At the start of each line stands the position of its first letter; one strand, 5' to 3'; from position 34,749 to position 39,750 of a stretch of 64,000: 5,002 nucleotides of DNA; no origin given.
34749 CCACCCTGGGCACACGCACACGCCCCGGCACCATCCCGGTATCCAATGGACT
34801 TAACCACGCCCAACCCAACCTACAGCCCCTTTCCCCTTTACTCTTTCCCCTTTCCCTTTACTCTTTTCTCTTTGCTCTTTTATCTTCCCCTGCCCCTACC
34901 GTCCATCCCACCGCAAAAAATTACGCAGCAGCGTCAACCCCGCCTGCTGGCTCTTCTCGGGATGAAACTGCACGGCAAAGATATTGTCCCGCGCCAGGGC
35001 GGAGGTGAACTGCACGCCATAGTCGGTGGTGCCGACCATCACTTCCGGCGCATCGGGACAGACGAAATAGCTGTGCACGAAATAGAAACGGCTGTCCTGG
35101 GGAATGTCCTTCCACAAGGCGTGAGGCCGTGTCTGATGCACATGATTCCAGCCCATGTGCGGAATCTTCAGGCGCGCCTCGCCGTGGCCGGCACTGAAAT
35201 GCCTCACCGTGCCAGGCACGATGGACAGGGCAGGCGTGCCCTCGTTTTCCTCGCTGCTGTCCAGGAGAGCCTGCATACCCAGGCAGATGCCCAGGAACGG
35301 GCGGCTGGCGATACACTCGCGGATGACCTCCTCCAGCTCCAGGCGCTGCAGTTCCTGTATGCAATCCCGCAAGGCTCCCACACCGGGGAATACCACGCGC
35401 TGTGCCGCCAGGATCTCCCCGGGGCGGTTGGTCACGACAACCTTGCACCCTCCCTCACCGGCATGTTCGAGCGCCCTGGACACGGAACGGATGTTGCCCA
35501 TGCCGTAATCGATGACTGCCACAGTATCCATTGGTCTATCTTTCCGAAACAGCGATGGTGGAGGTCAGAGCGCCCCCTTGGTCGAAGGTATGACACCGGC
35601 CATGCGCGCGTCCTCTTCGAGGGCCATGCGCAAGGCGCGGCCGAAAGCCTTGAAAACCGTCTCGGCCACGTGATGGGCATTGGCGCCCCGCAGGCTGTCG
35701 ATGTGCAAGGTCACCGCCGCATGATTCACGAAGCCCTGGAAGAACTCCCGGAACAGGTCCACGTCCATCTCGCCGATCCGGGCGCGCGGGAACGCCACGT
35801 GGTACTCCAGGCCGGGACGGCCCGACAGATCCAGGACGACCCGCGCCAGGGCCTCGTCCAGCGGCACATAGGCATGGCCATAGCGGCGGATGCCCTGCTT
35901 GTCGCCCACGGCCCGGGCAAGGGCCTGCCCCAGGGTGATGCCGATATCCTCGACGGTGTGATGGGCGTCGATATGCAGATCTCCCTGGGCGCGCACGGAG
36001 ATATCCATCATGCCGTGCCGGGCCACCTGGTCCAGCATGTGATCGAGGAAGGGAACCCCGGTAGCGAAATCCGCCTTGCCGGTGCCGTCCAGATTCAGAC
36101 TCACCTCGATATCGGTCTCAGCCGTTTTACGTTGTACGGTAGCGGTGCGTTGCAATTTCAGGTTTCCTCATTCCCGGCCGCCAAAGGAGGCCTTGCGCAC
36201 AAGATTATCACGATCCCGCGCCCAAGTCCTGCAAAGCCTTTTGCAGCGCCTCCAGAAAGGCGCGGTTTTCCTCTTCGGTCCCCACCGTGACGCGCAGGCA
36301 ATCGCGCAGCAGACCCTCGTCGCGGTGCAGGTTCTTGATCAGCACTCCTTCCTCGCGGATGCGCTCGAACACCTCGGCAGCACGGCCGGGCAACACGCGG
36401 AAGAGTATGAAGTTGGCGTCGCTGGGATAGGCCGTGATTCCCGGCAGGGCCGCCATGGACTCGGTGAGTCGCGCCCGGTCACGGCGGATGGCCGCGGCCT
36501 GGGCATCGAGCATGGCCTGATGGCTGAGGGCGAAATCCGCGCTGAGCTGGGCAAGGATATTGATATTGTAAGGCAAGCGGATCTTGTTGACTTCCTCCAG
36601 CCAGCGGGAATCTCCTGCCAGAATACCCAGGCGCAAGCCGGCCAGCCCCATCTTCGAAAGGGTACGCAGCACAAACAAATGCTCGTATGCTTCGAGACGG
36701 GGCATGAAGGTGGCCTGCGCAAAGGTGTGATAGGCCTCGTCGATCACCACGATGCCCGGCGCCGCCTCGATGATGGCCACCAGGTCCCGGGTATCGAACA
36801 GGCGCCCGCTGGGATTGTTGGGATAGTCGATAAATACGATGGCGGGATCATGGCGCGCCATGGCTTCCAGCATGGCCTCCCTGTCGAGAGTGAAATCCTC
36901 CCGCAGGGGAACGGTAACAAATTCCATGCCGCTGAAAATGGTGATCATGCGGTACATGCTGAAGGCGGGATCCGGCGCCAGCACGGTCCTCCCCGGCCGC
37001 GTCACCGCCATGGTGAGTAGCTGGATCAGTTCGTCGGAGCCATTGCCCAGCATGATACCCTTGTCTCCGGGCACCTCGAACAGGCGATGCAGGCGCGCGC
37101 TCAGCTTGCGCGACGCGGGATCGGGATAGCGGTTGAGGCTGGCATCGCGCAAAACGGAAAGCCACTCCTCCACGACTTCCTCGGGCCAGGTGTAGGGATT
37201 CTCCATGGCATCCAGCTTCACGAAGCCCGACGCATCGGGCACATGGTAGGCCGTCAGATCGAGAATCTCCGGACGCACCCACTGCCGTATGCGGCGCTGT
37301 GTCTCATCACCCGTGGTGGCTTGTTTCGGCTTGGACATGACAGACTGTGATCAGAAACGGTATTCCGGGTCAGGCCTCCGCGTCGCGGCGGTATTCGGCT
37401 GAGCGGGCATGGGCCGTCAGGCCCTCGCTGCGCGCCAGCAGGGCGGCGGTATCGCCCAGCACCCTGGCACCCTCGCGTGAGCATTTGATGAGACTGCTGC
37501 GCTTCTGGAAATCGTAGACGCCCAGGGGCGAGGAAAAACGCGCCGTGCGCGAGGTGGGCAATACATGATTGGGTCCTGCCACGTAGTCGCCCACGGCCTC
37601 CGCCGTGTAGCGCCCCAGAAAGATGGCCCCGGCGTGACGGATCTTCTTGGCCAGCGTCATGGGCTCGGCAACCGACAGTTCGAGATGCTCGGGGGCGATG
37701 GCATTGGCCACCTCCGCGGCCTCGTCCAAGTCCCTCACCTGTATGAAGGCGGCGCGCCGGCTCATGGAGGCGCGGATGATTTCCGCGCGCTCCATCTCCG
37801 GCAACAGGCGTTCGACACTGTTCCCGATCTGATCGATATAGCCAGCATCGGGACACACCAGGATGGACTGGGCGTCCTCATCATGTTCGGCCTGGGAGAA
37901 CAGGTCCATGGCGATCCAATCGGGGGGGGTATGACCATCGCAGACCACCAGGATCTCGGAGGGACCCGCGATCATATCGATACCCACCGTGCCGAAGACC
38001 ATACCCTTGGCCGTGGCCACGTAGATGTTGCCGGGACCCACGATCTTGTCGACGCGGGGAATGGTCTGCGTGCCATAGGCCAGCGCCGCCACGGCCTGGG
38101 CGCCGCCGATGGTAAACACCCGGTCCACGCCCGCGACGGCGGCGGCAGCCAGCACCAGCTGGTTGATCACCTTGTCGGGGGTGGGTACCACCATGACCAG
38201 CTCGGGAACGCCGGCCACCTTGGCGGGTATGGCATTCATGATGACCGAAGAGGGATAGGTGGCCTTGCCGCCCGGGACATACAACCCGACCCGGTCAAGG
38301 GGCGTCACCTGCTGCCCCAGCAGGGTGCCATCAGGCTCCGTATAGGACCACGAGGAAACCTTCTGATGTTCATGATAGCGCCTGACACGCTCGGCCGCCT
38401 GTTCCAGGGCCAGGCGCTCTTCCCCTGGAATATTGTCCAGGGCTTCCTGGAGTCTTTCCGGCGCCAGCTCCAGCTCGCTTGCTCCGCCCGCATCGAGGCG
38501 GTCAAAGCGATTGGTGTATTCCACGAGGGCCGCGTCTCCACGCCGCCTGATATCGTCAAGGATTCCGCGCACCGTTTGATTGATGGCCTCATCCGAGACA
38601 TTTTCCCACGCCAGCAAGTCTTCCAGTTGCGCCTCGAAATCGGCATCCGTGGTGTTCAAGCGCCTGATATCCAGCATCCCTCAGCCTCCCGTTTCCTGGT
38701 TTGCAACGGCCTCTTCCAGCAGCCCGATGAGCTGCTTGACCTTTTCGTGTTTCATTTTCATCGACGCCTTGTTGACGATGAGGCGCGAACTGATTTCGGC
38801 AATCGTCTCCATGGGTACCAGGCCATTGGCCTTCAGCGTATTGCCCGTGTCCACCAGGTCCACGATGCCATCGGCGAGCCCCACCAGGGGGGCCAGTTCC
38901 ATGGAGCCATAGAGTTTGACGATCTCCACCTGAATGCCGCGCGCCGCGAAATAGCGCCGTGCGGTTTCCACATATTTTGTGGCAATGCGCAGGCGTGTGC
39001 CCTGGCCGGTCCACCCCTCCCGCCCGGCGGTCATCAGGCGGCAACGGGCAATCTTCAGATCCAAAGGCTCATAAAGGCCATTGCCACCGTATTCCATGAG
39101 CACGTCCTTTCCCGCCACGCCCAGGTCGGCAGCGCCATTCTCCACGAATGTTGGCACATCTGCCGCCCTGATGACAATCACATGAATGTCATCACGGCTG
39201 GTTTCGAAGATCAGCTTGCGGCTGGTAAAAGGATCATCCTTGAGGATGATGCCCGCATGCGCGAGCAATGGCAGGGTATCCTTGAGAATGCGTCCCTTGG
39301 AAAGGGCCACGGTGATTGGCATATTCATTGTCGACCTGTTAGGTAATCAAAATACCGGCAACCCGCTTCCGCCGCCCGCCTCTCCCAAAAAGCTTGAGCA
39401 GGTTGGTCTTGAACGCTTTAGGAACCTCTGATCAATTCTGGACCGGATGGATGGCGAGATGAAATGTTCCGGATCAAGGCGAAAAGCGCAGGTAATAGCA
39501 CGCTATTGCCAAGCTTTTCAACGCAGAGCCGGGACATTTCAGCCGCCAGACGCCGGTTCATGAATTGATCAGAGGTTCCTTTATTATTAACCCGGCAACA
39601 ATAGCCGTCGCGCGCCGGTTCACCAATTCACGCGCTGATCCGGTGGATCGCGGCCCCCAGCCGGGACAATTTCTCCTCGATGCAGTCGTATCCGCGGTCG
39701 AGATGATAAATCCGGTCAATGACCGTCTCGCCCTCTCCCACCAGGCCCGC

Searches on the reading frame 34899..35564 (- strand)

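Call 61: search_protein_families(library=pfam, proteins=[window:34899-35564:-], max_evalue=0.00001)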
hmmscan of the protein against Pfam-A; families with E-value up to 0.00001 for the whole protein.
window:34899-35564:- (222 aa): 1 family
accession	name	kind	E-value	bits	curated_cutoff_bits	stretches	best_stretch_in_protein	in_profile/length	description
PF00117.34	GATase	-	1.6e-23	83.8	22.8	1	17-217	2-187/190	Glutamine amidotransferase class-I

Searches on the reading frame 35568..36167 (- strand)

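Call 61: search_protein_families(library=pfam, proteins=[window:35568-36167:-], max_evalue=0.00001)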
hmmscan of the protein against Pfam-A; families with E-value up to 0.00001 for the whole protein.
window:35568-36167:- (200 aa): 1 family
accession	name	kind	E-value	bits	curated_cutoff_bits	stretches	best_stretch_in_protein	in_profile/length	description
PF00475.24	IGPD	-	2.6e-66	222.6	27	1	36-179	1-144/144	Imidazoleglycerol-phosphate dehydratase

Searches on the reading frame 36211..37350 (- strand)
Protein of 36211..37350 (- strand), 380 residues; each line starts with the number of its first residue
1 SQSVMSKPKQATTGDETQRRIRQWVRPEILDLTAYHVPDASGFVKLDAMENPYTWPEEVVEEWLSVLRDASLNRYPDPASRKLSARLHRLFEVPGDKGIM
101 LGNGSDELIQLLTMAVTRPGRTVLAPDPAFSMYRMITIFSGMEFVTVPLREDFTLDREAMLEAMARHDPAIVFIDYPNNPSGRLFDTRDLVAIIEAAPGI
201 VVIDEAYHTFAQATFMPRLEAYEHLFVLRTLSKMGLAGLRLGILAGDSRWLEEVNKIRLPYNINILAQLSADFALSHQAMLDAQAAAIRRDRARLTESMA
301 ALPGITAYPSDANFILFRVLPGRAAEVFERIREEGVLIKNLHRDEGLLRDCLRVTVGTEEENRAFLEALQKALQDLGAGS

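Call 61: search_protein_families(library=pfam, proteins=[window:36211-37350:-], max_evalue=0.00001)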
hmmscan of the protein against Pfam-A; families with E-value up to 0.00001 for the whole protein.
window:36211-37350:- (380 aa): 1 family
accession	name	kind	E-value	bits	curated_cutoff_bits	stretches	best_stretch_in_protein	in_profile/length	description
PF00155.27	Aminotran_1_2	-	1.1e-54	186.4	19.7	1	44-369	4-361/361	Aminotransferase class I and II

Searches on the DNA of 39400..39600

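Call 45: search_rna_families(source=window, start=39400, end=39600, threshold=evalue, max_evalue=10)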
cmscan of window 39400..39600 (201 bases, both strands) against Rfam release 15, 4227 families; matches with E-value up to 10: 3.
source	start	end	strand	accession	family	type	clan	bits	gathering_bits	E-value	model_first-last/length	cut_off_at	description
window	39413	39586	+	RF04157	MIR9486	Gene; miRNA;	-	19.6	100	0.092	1-119/119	no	MIR9486 microRNA precursor family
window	39419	39583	-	RF04157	MIR9486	Gene; miRNA;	-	15.9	100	0.94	1-119/119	no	MIR9486 microRNA precursor family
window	39422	39469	+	RF03130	L19-Flavobacteria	Cis-reg; leader;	-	14.7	31.5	3.2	1-29/29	no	L19-Flavobacteria ribosomal protein leader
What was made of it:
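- Tried and rejected: A permissive scan of c2 gave only chance-level hits, to a plant miRNA hairpin model and a leader (call 45).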
